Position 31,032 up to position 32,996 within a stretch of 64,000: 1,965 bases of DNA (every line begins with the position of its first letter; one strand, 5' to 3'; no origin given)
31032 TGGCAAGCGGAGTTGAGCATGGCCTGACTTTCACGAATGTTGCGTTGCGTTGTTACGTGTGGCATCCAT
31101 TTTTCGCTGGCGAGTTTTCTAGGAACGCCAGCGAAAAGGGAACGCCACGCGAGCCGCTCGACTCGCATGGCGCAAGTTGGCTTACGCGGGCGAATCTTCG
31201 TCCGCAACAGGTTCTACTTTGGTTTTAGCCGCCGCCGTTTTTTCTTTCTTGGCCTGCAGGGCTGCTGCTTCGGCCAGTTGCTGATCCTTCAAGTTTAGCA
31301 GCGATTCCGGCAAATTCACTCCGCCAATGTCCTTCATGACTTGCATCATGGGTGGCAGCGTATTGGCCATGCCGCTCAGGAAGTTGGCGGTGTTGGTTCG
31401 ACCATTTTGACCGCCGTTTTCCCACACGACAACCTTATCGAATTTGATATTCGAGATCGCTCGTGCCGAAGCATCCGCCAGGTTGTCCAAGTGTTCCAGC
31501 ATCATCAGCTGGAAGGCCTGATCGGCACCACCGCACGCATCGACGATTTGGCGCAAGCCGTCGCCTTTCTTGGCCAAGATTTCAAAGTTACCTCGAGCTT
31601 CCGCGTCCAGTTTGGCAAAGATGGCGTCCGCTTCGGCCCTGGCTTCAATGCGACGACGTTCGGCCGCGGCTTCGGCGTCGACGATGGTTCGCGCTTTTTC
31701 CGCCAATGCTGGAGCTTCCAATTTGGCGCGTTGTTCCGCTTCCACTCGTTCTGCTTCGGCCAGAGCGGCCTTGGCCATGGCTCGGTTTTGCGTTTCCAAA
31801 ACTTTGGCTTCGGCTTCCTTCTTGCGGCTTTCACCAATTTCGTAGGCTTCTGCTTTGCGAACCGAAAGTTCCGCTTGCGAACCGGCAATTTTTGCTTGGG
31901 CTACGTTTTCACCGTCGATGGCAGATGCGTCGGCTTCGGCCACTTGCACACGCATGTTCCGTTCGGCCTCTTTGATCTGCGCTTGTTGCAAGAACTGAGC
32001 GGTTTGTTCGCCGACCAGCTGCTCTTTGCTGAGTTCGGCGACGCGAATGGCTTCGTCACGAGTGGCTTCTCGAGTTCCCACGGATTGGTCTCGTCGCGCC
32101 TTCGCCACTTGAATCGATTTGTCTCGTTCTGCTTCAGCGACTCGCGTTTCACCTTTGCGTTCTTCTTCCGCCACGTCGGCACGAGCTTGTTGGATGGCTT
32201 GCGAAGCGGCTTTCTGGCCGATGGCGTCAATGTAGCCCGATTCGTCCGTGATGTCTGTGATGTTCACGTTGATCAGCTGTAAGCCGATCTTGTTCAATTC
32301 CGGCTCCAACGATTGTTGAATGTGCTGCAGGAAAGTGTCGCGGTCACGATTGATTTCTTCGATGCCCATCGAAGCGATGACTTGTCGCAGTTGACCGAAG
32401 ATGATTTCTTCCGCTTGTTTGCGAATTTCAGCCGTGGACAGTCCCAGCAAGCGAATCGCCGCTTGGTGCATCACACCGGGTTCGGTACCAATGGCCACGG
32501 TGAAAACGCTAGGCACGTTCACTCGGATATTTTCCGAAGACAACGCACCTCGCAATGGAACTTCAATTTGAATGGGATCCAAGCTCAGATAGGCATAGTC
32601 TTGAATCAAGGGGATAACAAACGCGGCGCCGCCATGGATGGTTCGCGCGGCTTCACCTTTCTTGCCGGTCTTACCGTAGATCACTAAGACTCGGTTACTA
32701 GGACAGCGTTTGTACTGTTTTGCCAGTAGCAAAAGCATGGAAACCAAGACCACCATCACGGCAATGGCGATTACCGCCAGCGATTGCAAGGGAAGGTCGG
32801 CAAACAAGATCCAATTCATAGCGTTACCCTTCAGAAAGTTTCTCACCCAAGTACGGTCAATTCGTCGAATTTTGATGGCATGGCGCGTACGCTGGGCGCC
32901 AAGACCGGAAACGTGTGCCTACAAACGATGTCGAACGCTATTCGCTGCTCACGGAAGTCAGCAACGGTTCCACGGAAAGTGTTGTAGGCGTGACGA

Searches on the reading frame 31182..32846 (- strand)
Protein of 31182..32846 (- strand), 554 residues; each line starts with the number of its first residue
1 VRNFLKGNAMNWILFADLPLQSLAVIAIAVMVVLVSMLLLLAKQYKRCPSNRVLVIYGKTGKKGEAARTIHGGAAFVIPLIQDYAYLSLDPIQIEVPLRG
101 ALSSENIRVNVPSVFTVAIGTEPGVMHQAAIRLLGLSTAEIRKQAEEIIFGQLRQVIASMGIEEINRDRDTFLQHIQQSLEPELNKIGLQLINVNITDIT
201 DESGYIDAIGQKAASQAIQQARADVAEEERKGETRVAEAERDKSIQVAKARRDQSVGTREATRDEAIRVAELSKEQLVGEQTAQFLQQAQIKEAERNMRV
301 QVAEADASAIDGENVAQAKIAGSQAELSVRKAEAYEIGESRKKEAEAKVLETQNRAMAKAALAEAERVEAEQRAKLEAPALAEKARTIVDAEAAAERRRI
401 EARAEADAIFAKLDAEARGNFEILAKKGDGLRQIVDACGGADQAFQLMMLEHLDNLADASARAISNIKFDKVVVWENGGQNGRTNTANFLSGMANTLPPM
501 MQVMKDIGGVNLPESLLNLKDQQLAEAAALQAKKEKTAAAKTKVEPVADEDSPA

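Call 12: search_protein_families(library=pfam, proteins=[window:31182-32846:-])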
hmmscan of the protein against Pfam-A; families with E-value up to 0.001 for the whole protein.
window:31182-32846:- (554 aa): 1 family
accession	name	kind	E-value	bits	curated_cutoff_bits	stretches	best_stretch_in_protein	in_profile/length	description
PF01145.31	Band_7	-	5.4e-29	101.9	23.6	1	49-229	4-175/176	SPFH domain / Band 7 family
